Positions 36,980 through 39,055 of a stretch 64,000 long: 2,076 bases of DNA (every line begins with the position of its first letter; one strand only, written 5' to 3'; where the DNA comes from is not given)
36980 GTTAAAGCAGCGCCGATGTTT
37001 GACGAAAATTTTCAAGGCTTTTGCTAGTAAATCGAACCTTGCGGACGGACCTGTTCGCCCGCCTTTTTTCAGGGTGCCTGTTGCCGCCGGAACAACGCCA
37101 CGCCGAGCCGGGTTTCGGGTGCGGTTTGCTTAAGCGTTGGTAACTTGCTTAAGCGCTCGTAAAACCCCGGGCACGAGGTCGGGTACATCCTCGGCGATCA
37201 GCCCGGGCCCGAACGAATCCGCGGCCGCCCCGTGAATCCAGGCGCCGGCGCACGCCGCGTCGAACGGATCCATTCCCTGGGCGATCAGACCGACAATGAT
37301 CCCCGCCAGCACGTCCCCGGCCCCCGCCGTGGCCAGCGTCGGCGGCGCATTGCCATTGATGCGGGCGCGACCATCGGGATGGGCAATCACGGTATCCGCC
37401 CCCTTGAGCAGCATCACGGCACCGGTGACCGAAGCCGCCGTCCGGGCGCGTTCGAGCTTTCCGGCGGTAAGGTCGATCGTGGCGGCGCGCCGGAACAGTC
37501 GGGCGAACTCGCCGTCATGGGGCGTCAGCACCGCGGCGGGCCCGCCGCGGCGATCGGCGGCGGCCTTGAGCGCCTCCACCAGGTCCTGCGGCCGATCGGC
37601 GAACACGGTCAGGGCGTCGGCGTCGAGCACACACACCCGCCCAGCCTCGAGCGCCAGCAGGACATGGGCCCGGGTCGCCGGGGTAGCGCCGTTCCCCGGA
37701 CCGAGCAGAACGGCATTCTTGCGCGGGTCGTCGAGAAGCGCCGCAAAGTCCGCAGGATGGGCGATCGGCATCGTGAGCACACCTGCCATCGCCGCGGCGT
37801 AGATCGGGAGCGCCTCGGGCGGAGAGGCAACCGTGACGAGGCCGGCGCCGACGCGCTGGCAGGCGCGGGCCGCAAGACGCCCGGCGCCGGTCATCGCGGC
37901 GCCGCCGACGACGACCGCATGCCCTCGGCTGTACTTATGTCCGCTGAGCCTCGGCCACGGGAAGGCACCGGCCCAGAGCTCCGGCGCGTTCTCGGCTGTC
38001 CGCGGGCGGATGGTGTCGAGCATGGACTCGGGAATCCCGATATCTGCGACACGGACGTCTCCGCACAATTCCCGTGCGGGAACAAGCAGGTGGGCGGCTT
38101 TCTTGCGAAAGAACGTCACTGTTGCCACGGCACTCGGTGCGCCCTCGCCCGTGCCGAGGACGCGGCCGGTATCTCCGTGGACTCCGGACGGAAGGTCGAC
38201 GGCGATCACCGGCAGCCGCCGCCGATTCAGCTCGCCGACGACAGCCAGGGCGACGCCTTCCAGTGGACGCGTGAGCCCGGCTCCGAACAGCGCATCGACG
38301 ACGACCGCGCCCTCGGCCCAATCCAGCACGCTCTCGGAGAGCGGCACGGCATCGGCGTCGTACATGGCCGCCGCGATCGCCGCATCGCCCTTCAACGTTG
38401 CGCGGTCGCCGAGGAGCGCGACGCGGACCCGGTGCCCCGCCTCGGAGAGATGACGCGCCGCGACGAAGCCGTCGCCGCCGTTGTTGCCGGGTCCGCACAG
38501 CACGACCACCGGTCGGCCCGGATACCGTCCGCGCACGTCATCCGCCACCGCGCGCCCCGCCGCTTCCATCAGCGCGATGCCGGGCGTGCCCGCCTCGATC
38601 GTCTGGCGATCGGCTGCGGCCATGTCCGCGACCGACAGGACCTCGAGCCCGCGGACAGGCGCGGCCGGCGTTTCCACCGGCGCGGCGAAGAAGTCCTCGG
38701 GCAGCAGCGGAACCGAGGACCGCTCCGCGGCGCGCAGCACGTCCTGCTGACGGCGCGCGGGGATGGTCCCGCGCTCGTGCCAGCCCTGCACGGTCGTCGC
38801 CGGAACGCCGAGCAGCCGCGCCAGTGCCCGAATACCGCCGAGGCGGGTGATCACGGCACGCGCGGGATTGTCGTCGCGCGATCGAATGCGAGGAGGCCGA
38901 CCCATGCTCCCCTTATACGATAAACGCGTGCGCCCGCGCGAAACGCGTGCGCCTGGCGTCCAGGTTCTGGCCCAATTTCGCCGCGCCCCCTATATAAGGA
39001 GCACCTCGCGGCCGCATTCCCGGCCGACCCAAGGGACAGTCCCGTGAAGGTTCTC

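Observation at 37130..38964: Nnr (NAD(P)HX repair) enzyme fused to a phage Cro/YdaS-like HTH, next to a repeat-bearing divergent promoter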

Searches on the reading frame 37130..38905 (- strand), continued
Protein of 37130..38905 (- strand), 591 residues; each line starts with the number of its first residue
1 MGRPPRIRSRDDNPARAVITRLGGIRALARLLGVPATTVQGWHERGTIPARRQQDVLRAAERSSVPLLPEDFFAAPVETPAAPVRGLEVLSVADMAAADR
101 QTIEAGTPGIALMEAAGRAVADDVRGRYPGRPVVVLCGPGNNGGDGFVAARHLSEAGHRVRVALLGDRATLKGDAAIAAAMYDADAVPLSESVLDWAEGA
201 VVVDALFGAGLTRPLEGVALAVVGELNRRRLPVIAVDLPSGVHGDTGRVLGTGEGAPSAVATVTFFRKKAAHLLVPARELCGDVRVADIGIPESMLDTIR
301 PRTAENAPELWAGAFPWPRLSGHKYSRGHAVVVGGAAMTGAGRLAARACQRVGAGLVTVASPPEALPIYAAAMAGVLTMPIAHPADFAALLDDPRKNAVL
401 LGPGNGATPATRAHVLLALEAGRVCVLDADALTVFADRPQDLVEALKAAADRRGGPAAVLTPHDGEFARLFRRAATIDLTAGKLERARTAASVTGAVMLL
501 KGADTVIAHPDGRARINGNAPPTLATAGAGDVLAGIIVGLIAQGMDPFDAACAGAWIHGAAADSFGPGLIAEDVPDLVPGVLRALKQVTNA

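Call 62: find_encoding_contigs(protein=P0007, flank=1500, max_places=1)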
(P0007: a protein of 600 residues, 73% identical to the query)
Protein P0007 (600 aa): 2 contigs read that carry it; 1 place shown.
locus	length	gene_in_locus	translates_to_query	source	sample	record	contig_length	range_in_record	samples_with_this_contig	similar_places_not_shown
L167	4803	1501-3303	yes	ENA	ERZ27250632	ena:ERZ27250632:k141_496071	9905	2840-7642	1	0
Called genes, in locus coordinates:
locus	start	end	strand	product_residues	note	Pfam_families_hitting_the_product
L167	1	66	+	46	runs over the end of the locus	-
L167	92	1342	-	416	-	PF00070:Pyr_redox (faint), PF00890:FAD_binding_2 (faint), PF01266:DAO, PF01494:FAD_binding_3 (faint), PF03486:HI0933_like (faint), PF07992:Pyr_redox_2 (faint), PF13450:NAD_binding_8 (weak)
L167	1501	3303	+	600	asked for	PF03853:YjeF_N, PF01256:Carb_kinase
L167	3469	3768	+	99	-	-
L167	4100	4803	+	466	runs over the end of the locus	PF05697:Trigger_N, PF00254:FKBP_C, PF05698:Trigger_C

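Call 63: find_encoding_contigs(protein=P0014, flank=1500, max_places=1)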
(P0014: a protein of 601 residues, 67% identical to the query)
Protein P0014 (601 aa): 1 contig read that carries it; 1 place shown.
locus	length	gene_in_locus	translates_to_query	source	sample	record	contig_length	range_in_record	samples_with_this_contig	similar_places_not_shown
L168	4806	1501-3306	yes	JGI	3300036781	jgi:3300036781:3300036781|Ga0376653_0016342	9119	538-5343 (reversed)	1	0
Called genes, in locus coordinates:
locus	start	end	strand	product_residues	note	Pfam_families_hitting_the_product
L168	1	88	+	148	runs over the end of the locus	PF09851:SHOCT (weak)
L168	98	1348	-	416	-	PF00070:Pyr_redox (faint), PF01266:DAO, PF03486:HI0933_like (faint), PF07992:Pyr_redox_2 (faint), PF13450:NAD_binding_8 (weak)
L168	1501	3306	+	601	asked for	PF03853:YjeF_N, PF01256:Carb_kinase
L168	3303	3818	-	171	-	PF01243:PNPOx_N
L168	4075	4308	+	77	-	-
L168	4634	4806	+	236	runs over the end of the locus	?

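Call 64: find_encoding_contigs(protein=P0032, flank=1500, max_places=1)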
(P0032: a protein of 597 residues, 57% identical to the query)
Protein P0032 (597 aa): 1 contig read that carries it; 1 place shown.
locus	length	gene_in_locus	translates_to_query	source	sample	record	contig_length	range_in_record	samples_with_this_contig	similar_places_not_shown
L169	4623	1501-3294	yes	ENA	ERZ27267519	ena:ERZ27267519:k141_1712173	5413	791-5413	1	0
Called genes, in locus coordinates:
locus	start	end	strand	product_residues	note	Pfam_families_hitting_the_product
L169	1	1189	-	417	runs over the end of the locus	PF00070:Pyr_redox (faint), PF00890:FAD_binding_2 (faint), PF01266:DAO, PF03486:HI0933_like (faint), PF07992:Pyr_redox_2 (faint), PF13450:NAD_binding_8 (weak)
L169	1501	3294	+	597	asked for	PF03853:YjeF_N, PF01256:Carb_kinase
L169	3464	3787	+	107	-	-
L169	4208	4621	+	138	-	?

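Call 65: find_encoding_contigs(protein=P0105, flank=1500, max_places=1)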
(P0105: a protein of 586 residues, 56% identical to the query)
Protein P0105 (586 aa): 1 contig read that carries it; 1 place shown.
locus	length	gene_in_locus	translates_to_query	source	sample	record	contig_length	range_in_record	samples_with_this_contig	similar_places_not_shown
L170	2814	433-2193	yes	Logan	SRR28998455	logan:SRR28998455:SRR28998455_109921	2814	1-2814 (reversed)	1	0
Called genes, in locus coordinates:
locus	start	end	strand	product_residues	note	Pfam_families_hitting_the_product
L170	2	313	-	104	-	?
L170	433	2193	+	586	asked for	PF03853:YjeF_N, PF01256:Carb_kinase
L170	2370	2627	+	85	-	-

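Call 93: search_protein_families(library=ncbifam, proteins=[P0028, P0021, P0084], max_evalue=0.001)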
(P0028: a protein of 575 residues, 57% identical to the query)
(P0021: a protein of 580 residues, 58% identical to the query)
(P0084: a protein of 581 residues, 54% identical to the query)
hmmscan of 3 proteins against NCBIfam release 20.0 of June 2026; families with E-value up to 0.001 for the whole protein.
P0028 (575 aa): 4 families
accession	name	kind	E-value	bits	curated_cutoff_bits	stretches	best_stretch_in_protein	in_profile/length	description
NF007856.0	PRK10565.1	equivalog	2.4e-64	217.8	703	1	104-547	33-475/510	bifunctional ADP-dependent NAD(P)H-hydrate dehydratase/NAD(P)H-hydrate epimerase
TIGR00196.1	yjeF_cterm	hypoth_equivalog_domain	2.2e-54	184.7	129.85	1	317-564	19-274/277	NAD(P)H-hydrate dehydratase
TIGR00197.1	yjeF_nterm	hypoth_equivalog_domain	2.7e-38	131.7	88.6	1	90-287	4-205/206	NAD(P)H-hydrate epimerase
NF046037.1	carphisopro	domain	0.00045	20.3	38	0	7-47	2-45/54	carph-isopro domain-containing protein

P0021 (580 aa): 4 families
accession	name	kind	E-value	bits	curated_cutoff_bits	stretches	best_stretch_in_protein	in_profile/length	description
NF007856.0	PRK10565.1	equivalog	2e-54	185.1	703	1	104-553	35-474/510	bifunctional ADP-dependent NAD(P)H-hydrate dehydratase/NAD(P)H-hydrate epimerase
TIGR00196.1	yjeF_cterm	hypoth_equivalog_domain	2.5e-50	171.4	129.85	1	315-554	16-252/277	NAD(P)H-hydrate dehydratase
TIGR00197.1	yjeF_nterm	hypoth_equivalog_domain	1.2e-40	139.3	88.6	1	91-289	7-206/206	NAD(P)H-hydrate epimerase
NF046037.1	carphisopro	domain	4.4e-14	52.4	38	1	4-62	1-53/54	carph-isopro domain-containing protein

P0084 (581 aa): 4 families
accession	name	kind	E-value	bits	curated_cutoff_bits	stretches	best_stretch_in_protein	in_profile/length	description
NF007856.0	PRK10565.1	equivalog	1.9e-56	191.8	703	1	96-567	26-494/510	bifunctional ADP-dependent NAD(P)H-hydrate dehydratase/NAD(P)H-hydrate epimerase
TIGR00196.1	yjeF_cterm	hypoth_equivalog_domain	7.8e-53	179.6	129.85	1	312-572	16-276/277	NAD(P)H-hydrate dehydratase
TIGR00197.1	yjeF_nterm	hypoth_equivalog_domain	2e-37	128.8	88.6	1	91-284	7-204/206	NAD(P)H-hydrate epimerase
NF046037.1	carphisopro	domain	1.1e-16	60.8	38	1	6-59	1-54/54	carph-isopro domain-containing protein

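Call 94: find_encoding_contigs(protein=P0084, flank=1500, max_places=2)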
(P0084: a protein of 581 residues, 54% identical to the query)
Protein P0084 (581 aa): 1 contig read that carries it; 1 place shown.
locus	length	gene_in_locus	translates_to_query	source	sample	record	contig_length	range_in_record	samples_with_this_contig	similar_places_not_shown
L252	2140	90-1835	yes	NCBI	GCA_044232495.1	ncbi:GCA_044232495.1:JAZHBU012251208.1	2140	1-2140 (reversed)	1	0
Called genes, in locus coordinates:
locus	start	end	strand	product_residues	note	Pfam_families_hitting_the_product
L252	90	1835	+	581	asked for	PF14549:P22_Cro (weak), PF03853:YjeF_N, PF01256:Carb_kinase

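Call 95: find_encoding_contigs(protein=P0056, flank=1500, max_places=1)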
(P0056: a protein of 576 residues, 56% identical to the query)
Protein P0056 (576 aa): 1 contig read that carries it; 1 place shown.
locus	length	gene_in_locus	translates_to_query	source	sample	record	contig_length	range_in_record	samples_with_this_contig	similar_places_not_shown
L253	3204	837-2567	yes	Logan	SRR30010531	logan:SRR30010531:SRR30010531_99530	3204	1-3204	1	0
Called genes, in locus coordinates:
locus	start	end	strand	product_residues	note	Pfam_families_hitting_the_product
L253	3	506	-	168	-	?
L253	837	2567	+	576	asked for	PF03853:YjeF_N, PF01256:Carb_kinase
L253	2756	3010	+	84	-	-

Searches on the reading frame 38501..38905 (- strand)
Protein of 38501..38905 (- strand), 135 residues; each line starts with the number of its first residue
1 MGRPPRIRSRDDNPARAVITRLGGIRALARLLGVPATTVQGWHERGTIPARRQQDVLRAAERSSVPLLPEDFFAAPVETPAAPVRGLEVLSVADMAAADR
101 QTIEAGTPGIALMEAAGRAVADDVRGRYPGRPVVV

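Call 57: find_related_loci(query=A5, collection=metagenome_contigs, flank=2500)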
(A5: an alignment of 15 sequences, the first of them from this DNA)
Query A5 (135 aa) in metagenome_contigs; peptide patterns used: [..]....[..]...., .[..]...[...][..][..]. (x = any residue, [..] = any of these).
600 stretches matched a pattern (row limit reached: there are more); 102 encode a relative of the query (tblastn E <= 1e-3); the best 80 are kept; 80 distinct loci.
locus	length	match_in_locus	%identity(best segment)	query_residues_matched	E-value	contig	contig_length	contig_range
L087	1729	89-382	44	14-117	6e-17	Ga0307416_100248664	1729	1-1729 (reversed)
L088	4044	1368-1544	56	14-72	4e-16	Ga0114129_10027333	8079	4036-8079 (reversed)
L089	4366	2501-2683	54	14-74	6e-16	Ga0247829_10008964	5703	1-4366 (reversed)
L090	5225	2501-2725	47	13-87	5e-15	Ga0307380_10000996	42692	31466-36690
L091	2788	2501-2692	55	72-135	2e-14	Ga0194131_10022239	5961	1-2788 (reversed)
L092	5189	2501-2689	51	11-72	4e-14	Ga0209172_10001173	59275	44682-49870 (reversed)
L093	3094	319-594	40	45-135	2e-13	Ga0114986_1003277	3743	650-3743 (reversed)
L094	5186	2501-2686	50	11-72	2e-13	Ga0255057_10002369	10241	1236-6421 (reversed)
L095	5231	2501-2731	44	9-85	4e-13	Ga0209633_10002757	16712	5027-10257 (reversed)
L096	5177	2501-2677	51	14-72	6e-13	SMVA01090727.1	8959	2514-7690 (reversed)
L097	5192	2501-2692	42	13-76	6e-13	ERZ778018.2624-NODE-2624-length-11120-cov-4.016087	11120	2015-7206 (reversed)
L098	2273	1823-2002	50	15-74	1e-12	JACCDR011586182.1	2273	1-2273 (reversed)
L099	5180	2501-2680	50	14-72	2e-12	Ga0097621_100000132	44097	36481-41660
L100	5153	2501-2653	59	85-135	2e-12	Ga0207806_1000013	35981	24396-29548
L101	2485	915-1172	44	14-96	5e-12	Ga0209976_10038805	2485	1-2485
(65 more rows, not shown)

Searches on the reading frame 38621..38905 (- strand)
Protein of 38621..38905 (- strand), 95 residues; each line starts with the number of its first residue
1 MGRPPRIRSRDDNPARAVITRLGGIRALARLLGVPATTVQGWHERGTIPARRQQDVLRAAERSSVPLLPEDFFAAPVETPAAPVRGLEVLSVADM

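Call 3: search_protein_families(library=pfam, proteins=[window:38621-38905:-], max_evalue=10)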
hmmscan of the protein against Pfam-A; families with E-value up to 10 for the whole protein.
window:38621-38905:- (95 aa): 10 families
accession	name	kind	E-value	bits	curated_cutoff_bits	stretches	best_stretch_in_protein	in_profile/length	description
PF15943.11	YdaS_toxin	-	1.4e-05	25.3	30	1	17-59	3-46/65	Bacterial toxin YdaS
PF14549.12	P22_Cro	-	1.9e-05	24.8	30.2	1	17-58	4-43/60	DNA-binding transcriptional regulator Cro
PF00376.29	MerR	-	0.0008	19.6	28.2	1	25-53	2-31/38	MerR family regulatory protein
PF12728.13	HTH_17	-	0.0013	19.4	27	1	28-53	7-32/51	Helix-turn-helix domain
PF13411.12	MerR_1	-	0.0016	19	21.6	1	25-52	3-30/69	MerR HTH family regulatory protein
PF07022.19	Phage_CI_repr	-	0.011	16.5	22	1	27-50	17-40/65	Bacteriophage CI repressor helix-turn-helix domain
PF13384.12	HTH_23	-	0.044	14.1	24.6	1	25-45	20-40/50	Homeodomain-like domain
PF13542.12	HTH_Tnp_ISL3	-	0.068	13.1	27.4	1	25-45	29-49/51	Helix-turn-helix domain of transposase family ISL3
PF00514.29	Arm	-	0.11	13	20.6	1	13-40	2-29/41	Armadillo/beta-catenin-like repeat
PF04218.19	CENP-B_N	-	0.28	11.3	21.2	1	27-43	27-43/53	CENP-B N-terminal DNA-binding domain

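Call 4: search_protein_families(library=phrogs, proteins=[window:38621-38905:-], max_evalue=10)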
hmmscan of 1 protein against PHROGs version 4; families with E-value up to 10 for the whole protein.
window:38621-38905:- (95 aa): 15 families
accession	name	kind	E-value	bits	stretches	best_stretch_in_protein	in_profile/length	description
phrog_8008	-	DNA, RNA and nucleotide metabolism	1.2e-08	35.6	1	13-51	5-42/66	DNA binding protein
phrog_409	-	transcription regulation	2.8e-06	28.9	1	18-55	20-56/127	transcriptional regulator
phrog_35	-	transcription regulation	9.7e-06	26.8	1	15-76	78-141/181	transcriptional repressor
phrog_25161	-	unknown function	2.4e-05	25.4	1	16-73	93-153/163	-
phrog_2856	-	transcription regulation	0.00011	22.8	1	17-63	54-100/165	transcriptional regulator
phrog_2474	-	transcription regulation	0.012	16.5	1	27-51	53-77/118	MerR-like transcriptional regulator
phrog_597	-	DNA, RNA and nucleotide metabolism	0.029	15.4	1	13-50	103-141/200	DNA binding protein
phrog_1864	-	unknown function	0.032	15.1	1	21-52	19-50/73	-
phrog_35486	-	tail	0.04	14.7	1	8-87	135-211/251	tail assembly chaperone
phrog_66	-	integration and excision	0.051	14.2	1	12-52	83-124/412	excisionase and transcriptional regulator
phrog_7506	-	integration and excision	0.096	14.1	1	28-54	21-47/78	recombination directionality factor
phrog_57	-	head and packaging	0.15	12.9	1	26-56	16-48/199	terminase small subunit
phrog_575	-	integration and excision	0.26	12.4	1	29-59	20-48/71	Cox-like excisionase and repressor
phrog_4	-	transcription regulation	0.29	11.1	1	26-51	68-93/400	transcriptional repressor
phrog_4779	-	transcription regulation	0.38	12.3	1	25-54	18-47/98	transcriptional regulator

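Call 5: search_protein_families(library=ncbifam, proteins=[window:38621-38905:-], max_evalue=10)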
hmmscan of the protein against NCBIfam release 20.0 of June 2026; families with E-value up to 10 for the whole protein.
window:38621-38905:- (95 aa): 3 families
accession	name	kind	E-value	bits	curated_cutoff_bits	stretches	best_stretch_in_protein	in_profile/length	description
NF046037.1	carphisopro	domain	2.6e-18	65.9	38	1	16-67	2-53/54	carph-isopro domain-containing protein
NF007481.0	PRK10072.1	equivalog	0.045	14.2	110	1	25-60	49-84/96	HTH-type transcriptional regulator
TIGR01764.1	excise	domain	0.061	13.7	28.8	1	28-51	7-30/49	excisionase family DNA-binding protein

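Call 6: find_homologous_proteins(query=window:38621-38905:-, max_evalue=0.001)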
Query window:38621-38905:- (95 aa): 2 proteins with E <= 0.001 among 36 candidates.
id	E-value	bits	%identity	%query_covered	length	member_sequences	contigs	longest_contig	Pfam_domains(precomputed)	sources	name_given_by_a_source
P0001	9.9e-31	123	67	100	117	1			-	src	-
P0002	1.1e-21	95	66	77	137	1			-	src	-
